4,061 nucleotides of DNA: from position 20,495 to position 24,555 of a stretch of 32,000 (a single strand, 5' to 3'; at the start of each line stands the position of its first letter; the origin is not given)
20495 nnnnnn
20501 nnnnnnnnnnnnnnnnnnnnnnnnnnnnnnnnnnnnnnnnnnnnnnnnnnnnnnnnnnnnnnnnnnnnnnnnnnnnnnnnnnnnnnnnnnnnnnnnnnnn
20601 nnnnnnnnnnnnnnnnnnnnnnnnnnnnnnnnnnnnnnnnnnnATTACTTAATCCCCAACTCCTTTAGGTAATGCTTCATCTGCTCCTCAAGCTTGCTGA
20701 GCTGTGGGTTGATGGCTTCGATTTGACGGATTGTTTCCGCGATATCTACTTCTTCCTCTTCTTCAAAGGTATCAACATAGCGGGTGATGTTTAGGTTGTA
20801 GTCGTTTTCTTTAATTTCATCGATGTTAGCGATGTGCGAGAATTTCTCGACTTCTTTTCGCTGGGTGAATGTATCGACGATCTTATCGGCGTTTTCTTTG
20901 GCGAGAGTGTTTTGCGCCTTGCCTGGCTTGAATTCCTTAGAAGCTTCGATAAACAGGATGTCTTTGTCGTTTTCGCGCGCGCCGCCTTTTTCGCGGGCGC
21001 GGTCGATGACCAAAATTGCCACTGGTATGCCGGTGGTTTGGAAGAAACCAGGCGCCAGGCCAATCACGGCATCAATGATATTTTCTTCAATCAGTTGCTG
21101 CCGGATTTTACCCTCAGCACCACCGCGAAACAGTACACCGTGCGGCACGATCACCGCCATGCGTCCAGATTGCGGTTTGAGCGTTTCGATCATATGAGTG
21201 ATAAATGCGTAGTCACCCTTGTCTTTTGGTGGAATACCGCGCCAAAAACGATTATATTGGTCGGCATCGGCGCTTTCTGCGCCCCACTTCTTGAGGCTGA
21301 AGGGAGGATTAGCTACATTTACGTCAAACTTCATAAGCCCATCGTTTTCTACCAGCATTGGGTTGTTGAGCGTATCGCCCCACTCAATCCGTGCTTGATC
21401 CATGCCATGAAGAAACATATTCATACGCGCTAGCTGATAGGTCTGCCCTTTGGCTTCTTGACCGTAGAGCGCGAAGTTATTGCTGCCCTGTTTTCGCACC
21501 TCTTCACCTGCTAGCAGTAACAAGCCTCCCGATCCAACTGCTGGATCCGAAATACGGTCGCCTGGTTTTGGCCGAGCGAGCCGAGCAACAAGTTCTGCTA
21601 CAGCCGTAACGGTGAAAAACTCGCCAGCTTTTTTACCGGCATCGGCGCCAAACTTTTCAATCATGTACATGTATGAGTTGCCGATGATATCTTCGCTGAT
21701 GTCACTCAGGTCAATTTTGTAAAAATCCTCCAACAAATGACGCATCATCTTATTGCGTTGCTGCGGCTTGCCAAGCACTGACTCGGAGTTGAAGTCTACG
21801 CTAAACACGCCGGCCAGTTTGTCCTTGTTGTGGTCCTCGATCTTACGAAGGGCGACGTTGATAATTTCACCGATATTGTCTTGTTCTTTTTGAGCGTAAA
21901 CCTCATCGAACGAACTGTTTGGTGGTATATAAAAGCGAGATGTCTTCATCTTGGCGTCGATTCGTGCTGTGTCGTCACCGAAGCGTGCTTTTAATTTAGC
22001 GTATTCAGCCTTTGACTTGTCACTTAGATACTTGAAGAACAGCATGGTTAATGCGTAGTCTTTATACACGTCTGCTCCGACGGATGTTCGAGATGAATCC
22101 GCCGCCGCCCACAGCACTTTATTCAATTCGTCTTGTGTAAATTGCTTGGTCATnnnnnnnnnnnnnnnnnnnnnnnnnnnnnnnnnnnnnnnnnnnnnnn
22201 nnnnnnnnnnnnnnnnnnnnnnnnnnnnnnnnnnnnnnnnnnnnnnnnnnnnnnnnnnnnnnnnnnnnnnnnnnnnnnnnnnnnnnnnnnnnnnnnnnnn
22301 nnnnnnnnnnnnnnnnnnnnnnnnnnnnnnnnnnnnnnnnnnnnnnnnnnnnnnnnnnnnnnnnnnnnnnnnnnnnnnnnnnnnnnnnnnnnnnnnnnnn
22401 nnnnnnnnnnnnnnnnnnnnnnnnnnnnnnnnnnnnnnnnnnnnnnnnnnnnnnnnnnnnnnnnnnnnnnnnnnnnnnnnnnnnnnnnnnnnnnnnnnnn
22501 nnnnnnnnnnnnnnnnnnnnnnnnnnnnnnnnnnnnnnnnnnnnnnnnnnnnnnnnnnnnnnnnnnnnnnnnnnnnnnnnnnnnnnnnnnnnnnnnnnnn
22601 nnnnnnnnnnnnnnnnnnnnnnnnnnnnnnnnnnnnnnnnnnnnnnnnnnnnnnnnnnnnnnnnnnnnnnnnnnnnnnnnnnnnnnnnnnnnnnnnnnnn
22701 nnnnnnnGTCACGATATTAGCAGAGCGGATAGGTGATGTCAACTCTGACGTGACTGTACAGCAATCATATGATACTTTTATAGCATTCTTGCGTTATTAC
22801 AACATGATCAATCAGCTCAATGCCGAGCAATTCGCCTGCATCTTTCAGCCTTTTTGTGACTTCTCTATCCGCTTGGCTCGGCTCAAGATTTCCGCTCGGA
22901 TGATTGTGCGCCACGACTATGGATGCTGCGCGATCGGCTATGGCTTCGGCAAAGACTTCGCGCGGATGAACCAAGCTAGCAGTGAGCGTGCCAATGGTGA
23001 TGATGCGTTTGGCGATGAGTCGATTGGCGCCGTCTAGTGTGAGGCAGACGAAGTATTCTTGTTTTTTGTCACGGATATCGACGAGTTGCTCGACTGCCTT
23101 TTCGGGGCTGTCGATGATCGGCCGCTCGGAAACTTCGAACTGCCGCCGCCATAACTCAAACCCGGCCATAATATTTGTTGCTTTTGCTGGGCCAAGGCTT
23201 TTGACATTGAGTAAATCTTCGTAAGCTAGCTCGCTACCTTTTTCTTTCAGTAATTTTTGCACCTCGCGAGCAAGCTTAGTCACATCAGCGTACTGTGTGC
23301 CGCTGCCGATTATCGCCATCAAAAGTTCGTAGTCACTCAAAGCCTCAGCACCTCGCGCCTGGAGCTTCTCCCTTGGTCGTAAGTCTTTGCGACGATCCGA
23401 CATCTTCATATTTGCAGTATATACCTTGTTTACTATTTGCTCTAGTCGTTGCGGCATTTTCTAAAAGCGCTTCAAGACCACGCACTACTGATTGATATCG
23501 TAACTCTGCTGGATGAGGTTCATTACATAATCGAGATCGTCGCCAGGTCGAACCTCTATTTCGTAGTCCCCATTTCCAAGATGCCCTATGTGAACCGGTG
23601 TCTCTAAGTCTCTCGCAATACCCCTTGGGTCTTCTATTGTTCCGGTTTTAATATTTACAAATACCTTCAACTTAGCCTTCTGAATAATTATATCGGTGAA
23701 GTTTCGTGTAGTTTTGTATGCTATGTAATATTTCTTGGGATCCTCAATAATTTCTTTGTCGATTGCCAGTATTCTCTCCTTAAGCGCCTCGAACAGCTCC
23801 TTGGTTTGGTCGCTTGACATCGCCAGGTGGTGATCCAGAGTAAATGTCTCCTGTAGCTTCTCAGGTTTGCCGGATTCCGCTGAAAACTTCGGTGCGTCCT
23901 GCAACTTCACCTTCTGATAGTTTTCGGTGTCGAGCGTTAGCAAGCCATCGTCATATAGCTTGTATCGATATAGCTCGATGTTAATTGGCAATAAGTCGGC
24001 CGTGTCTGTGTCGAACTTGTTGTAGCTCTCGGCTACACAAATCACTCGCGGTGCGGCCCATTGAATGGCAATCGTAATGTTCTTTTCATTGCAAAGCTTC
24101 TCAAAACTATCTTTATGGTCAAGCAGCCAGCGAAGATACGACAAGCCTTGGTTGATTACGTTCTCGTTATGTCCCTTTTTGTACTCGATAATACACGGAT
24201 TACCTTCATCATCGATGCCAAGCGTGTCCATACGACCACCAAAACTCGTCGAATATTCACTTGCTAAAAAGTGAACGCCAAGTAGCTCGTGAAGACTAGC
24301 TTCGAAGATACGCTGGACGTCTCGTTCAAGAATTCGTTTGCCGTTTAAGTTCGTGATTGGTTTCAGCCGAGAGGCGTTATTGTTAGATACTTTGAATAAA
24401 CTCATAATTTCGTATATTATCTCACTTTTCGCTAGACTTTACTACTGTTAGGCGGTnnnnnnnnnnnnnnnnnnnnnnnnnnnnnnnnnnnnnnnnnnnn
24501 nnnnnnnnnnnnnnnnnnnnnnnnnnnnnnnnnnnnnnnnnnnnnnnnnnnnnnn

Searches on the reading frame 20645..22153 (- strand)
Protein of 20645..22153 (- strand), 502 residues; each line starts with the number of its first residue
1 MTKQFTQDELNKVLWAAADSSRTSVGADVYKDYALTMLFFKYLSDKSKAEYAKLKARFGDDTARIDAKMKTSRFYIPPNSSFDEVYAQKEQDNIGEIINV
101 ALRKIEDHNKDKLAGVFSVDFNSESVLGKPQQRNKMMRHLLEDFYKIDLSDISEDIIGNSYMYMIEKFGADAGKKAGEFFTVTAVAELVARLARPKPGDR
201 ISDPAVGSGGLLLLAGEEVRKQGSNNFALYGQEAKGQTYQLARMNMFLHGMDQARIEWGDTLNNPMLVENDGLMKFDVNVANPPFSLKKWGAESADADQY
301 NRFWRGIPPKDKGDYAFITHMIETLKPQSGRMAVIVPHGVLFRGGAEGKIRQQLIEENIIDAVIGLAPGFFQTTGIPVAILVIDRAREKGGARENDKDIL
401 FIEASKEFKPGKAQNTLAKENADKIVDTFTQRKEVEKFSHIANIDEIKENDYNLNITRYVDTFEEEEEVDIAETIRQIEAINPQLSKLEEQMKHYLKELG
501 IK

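Call 104: search_protein_families(library=padloc, proteins=[window:20645-22153:-], max_evalue=0.00001)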
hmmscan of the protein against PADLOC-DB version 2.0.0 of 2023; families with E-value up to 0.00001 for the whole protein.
window:20645-22153:- (502 aa): 31 families (the best 25 are shown)
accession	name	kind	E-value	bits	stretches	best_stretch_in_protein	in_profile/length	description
PDLC03022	MTase_I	-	2.6e-125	417.7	1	6-475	2-489/857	Type I methyltransferase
PDLC03027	MTase_I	-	1.1e-120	402.6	1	7-474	5-451/810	Type I methyltransferase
PDLC03031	MTase_I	-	7e-113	376.5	1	5-471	3-495/834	Type I methyltransferase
PDLC03038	MTase_I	-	2.3e-93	311.7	1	4-487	3-478/896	Type I methyltransferase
PDLC03039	MTase_I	-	1.8e-89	298.8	1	6-475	3-463/708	Type I methyltransferase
PDLC03032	MTase_I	-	2.7e-84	281.9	1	7-476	5-455/1001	Type I methyltransferase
PDLC03028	MTase_I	-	2e-76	256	1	9-482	728-1212/1236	Type I methyltransferase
PDLC03019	MTase_I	-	1.9e-66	223.1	1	11-473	9-471/932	Type I methyltransferase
PDLC03021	MTase_I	-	1.1e-60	203.8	1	37-497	33-490/491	Type I methyltransferase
PDLC03035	MTase_I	-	3.5e-58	195.7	1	3-408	3-406/653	Type I methyltransferase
PDLC03033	MTase_I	-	2.9e-52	176.3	1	48-496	63-528/541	Type I methyltransferase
PDLC03240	MTase_II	-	2.4e-51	173.1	1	5-485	3-492/511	Type II methyltransferase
PDLC03020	MTase_I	-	1.4e-50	170.6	1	9-371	5-391/410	Type I methyltransferase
PDLC03026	MTase_I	-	1.4e-46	157.6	1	48-500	44-478/487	Type I methyltransferase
PDLC03029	MTase_I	-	1.5e-42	143.9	1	7-448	6-466/661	Type I methyltransferase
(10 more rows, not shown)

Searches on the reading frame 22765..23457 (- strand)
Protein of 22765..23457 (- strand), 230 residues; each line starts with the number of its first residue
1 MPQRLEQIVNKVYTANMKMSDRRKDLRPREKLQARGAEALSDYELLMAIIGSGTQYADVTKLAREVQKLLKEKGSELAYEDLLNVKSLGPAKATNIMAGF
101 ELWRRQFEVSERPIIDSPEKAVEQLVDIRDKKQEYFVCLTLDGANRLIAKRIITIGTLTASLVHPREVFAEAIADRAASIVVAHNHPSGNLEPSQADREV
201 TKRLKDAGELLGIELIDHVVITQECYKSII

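Call 48: search_protein_families(library=pfam, proteins=[window:22765-23457:-], max_evalue=0.01)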
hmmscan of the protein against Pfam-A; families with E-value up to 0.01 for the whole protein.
window:22765-23457:- (230 aa): 2 families
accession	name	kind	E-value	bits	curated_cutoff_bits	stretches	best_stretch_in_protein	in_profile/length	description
PF04002.20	RadC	-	1.4e-41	141.6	22.1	1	115-228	1-115/121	RadC-like JAB domain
PF20582.4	UPF0758_N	-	2.3e-15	56.9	27.1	1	21-93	3-76/77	UPF0758 N-terminal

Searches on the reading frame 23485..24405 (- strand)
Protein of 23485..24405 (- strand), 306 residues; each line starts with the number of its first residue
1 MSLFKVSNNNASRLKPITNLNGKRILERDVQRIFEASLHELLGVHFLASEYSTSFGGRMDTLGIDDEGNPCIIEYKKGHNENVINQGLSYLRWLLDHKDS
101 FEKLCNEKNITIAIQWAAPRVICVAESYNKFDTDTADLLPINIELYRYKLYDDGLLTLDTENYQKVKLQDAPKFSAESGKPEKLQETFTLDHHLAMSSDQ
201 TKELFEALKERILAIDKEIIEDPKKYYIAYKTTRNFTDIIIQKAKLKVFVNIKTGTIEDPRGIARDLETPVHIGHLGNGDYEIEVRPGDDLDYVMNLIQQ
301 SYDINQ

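Call 48: search_protein_families(library=pfam, proteins=[window:23485-24405:-], max_evalue=0.01)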
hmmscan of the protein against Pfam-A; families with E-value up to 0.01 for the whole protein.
window:23485-24405:- (306 aa): 1 family
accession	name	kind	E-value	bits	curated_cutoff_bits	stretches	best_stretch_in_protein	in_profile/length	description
PF18899.5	DUF5655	-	6.1e-13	49.2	24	1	192-305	3-109/109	Domain of unknown function (DUF5655)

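Call 104: search_protein_families(library=padloc, proteins=[window:23485-24405:-], max_evalue=0.00001)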
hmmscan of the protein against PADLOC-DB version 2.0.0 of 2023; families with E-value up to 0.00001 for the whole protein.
window:23485-24405:- (306 aa): 4 families
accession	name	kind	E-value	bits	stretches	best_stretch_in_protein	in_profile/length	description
PDLC04946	PDC-S18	-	4.9e-94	313.3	1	2-303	22-321/365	-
PDLC04945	PDC-S18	-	2.5e-70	235.2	1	1-302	1-301/302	-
PDLC04944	PDC-S18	-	2.7e-10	38.1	1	56-235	53-235/307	-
PDLC04916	PDC-S11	-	5e-06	23.8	1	27-95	25-95/358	-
